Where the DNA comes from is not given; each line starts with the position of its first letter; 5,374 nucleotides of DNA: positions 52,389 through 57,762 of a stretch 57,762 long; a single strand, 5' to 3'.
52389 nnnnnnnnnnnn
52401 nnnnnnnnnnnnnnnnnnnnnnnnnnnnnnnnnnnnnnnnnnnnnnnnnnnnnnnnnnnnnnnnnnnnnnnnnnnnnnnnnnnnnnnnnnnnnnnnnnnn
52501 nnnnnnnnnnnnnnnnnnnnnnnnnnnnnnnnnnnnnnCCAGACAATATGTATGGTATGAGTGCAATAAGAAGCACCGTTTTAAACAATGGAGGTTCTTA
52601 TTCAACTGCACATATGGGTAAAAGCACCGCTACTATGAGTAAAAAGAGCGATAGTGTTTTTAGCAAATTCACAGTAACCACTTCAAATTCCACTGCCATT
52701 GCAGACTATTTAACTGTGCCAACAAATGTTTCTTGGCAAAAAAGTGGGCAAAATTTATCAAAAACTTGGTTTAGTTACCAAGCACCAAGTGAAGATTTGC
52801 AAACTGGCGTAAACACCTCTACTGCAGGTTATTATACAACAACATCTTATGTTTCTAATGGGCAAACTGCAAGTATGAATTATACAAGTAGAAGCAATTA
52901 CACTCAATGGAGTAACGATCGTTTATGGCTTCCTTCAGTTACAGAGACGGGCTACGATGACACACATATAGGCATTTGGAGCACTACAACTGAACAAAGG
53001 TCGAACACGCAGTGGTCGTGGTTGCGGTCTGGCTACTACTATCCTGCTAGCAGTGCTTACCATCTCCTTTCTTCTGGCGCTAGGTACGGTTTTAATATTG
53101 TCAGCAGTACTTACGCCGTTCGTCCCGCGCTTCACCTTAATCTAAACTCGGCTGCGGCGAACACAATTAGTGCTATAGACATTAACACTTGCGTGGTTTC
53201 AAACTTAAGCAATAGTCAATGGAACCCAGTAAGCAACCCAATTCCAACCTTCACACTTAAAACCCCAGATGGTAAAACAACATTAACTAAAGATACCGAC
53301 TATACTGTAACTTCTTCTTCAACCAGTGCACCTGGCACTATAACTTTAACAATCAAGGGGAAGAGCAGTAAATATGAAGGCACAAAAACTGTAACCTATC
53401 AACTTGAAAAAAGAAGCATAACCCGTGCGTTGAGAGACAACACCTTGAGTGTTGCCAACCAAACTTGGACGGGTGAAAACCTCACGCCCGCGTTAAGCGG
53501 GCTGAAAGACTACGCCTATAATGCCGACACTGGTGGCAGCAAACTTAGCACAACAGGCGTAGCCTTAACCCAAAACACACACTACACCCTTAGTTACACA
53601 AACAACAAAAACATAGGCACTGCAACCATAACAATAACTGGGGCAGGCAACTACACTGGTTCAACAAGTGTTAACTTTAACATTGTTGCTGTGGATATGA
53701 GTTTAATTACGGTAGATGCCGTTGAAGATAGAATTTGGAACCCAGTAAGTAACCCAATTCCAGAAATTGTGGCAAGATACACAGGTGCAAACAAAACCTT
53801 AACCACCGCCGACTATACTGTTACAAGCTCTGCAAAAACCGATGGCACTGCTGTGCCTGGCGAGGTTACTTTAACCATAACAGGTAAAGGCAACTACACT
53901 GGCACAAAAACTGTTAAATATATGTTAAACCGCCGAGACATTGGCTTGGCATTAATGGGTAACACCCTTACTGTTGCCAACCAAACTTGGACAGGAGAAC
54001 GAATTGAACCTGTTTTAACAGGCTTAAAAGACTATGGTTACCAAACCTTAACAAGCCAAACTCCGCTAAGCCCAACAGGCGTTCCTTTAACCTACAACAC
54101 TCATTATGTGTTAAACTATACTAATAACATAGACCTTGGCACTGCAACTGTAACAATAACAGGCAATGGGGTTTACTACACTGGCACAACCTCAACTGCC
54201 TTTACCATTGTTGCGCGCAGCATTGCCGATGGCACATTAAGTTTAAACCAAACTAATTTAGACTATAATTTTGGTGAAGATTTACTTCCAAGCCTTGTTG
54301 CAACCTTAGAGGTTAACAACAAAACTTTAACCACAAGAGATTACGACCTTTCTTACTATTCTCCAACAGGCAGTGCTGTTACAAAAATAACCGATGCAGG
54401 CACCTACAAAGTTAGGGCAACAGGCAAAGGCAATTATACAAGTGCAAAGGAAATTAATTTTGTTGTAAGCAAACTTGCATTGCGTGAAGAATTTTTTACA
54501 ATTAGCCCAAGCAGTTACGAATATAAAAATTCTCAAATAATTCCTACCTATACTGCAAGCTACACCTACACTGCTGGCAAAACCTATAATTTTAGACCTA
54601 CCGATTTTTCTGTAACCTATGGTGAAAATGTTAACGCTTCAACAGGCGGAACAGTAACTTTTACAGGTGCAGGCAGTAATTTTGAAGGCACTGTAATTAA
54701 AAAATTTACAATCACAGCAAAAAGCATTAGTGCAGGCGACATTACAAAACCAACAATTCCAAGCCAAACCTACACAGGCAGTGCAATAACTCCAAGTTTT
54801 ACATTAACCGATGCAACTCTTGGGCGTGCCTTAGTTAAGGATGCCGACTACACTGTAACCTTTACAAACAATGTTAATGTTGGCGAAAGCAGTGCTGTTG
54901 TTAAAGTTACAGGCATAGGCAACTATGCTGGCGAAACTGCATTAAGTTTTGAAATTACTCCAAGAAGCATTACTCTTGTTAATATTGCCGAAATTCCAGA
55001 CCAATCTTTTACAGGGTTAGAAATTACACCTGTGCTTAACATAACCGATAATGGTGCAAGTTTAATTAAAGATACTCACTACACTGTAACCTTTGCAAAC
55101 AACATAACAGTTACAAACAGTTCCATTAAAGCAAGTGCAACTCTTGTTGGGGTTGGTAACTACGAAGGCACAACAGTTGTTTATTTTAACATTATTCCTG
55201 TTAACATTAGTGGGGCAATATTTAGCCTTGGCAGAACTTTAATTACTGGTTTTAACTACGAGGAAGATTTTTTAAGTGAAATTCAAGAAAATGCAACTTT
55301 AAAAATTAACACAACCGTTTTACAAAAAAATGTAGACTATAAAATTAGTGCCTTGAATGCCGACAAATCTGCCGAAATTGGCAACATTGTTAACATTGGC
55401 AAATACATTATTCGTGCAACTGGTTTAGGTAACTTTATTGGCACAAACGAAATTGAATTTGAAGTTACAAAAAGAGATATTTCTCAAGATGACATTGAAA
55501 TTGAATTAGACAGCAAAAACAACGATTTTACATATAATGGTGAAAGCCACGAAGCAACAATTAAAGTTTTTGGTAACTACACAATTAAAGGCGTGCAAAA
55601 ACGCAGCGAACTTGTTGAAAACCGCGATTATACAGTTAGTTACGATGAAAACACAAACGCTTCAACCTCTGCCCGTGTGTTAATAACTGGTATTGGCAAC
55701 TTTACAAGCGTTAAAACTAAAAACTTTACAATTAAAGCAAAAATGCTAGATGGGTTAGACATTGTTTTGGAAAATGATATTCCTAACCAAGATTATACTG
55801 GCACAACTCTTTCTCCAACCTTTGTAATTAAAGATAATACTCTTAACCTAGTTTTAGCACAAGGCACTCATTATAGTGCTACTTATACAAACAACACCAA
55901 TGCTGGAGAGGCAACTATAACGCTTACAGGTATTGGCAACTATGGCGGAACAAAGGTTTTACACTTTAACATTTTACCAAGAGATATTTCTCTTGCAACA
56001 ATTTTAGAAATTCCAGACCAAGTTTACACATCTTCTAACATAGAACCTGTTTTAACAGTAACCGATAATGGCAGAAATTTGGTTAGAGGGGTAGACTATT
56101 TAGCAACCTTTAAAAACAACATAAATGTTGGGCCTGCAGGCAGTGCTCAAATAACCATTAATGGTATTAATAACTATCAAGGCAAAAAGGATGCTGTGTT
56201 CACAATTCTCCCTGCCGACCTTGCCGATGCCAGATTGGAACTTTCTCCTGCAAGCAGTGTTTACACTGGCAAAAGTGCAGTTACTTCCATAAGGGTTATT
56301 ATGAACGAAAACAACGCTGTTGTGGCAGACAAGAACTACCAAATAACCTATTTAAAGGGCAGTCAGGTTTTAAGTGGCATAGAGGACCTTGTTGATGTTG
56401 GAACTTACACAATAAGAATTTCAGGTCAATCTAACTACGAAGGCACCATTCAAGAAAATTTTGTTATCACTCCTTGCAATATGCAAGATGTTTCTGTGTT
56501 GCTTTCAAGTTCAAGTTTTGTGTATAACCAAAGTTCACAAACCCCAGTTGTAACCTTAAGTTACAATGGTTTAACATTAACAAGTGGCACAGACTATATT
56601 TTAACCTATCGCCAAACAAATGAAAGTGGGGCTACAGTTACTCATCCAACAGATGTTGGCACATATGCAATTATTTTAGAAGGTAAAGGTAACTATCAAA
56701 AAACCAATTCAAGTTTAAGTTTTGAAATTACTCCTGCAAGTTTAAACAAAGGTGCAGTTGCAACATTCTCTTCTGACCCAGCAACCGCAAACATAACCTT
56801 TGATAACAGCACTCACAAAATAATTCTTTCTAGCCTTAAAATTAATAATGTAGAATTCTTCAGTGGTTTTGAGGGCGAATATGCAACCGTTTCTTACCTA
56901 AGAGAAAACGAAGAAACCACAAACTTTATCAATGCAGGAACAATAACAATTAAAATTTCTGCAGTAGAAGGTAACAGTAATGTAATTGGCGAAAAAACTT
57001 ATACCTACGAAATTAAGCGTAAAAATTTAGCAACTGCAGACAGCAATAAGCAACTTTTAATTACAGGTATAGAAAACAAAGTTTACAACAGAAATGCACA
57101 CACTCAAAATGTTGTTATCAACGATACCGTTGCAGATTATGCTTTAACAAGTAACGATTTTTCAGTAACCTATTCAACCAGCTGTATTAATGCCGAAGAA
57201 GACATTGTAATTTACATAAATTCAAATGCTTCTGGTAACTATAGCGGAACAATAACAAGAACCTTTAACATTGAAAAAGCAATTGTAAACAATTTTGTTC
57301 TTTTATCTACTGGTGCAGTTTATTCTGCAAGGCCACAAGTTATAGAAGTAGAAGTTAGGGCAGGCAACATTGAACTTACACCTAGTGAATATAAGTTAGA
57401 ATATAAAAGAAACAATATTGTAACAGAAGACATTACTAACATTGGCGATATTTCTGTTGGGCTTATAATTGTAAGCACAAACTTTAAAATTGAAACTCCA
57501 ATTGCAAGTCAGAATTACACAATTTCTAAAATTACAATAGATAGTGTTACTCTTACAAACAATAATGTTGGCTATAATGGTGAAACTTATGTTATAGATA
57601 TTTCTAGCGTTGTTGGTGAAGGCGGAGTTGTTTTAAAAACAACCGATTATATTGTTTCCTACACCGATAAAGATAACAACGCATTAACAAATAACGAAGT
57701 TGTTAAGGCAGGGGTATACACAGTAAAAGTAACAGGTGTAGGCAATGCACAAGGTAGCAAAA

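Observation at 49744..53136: VR vs TR-2: 17 of 18 mismatches fall on template adenines (evidence of activity)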

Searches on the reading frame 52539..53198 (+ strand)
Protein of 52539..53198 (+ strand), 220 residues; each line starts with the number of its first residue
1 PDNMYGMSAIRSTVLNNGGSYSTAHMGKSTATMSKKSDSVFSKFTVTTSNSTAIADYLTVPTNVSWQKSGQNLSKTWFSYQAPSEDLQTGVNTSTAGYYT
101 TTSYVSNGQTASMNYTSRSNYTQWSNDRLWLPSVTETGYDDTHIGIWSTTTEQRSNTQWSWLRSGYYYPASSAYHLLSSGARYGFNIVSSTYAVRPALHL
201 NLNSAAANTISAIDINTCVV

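Call 69: search_protein_families(library=pfam, proteins=[window:52539-53198:+], max_evalue=1)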
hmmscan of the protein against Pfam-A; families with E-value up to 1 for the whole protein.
window:52539-53198:+ (220 aa): 1 family
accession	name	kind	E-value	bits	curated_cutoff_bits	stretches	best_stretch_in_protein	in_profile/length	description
PF19789.6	DUF6273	-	1.5e-05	25.4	23.5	1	103-201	70-171/172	Domain of unknown function (DUF6273)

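Call 79: search_protein_families(library=ncbifam, proteins=[window:52539-53198:+], max_evalue=0.01)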
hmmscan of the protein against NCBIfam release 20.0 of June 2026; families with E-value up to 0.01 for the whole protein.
window:52539-53198:+ (220 aa): 0 families

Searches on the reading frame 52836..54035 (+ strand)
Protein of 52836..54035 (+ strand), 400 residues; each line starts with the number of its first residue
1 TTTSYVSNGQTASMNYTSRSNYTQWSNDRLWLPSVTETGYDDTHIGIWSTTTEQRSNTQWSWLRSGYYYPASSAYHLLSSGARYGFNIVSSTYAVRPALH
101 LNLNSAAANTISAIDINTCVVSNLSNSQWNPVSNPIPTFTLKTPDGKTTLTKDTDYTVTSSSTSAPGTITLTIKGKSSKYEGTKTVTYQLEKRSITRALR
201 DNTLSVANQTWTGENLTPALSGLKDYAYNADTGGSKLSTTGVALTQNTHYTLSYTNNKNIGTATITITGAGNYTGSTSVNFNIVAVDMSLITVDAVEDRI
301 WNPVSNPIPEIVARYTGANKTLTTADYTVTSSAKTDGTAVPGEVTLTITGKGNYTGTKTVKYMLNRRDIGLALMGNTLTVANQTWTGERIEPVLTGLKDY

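Call 71: find_homologous_proteins(query=window:52836-54035:+, max_evalue=1e-40)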
Query window:52836-54035:+ (400 aa): 16 proteins with E <= 1e-40 among 8000 candidates.
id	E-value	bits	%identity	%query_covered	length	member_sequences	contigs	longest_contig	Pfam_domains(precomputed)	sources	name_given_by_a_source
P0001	2.3e-133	463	86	66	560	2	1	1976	-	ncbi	-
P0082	1.4e-63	233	36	61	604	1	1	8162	PF20623.5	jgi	-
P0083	2.0e-59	220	31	71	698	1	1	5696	-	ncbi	-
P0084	4.0e-59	219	32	70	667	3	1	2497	PF20623.5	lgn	-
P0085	4.7e-54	202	39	58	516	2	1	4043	PF20623.5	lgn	-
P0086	2.4e-53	200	37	64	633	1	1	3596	PF02368.25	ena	-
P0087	5.1e-51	192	33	65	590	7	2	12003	-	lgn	-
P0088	4.1e-50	189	30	62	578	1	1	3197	-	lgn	-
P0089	8.0e-49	185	31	71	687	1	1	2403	PF18885.7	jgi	-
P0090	3.3e-48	183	34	65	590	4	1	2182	-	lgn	-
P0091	3.5e-47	179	33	67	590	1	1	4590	-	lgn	-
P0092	3.6e-45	173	40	57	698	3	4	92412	PF13306.13,PF03442.21,PF00404.25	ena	-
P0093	7.5e-45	172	28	65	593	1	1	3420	PF07467.19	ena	-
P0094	3.6e-44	170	35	65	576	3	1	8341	PF03442.21,PF07538.17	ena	-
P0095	1.7e-43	167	31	66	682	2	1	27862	PF03442.21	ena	-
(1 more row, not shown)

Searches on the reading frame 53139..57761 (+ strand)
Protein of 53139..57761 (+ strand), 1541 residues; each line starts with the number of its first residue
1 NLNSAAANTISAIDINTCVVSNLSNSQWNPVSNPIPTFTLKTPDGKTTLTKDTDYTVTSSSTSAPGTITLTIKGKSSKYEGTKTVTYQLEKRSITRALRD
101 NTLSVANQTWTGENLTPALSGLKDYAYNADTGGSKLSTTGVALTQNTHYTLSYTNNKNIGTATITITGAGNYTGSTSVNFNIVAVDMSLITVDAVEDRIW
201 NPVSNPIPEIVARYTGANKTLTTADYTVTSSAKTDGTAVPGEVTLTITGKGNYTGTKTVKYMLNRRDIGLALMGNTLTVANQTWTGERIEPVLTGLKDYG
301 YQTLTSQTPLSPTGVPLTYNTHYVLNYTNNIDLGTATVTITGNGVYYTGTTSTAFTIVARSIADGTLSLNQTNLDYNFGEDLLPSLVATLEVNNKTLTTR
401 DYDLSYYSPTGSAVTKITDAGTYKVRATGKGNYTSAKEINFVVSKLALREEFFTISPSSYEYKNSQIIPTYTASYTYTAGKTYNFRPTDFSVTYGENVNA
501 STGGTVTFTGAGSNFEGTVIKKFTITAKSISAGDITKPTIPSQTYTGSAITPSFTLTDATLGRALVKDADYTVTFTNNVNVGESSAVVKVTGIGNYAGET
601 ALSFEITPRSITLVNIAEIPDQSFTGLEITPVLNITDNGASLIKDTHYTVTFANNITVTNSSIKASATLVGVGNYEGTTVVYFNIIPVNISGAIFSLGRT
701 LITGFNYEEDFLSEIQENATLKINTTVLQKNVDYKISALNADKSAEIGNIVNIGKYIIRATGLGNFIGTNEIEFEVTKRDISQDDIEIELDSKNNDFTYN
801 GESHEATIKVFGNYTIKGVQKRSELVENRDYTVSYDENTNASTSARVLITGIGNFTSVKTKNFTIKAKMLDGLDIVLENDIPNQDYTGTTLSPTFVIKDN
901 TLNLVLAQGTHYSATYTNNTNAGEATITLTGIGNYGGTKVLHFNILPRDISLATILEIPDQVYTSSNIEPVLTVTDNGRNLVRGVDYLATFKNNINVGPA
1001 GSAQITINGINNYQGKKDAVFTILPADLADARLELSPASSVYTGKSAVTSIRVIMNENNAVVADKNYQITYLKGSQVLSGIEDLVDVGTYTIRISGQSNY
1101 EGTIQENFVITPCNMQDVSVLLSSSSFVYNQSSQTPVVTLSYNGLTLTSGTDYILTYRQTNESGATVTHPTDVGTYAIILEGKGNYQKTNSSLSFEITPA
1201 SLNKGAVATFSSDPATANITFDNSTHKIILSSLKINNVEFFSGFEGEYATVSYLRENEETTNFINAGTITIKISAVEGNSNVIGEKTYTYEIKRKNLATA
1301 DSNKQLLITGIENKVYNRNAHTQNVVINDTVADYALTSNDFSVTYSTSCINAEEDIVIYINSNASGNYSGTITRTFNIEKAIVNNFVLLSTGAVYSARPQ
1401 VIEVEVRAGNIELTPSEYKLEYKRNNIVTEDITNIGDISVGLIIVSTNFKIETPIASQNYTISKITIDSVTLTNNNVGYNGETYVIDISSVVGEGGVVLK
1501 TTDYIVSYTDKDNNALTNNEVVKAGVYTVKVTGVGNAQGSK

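Call 69: search_protein_families(library=pfam, proteins=[window:53139-57761:+], max_evalue=1)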
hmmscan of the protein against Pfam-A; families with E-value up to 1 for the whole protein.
window:53139-57761:+ (1541 aa): 2 families
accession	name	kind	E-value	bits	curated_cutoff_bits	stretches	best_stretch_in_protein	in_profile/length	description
PF23679.1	UPA-FIIND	-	0.00029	21.8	27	0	40-102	45-108/117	UPA-FIIND domain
PF07353.17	Uroplakin_II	-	0.031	14.2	20.4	1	1098-1162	60-119/179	Uroplakin II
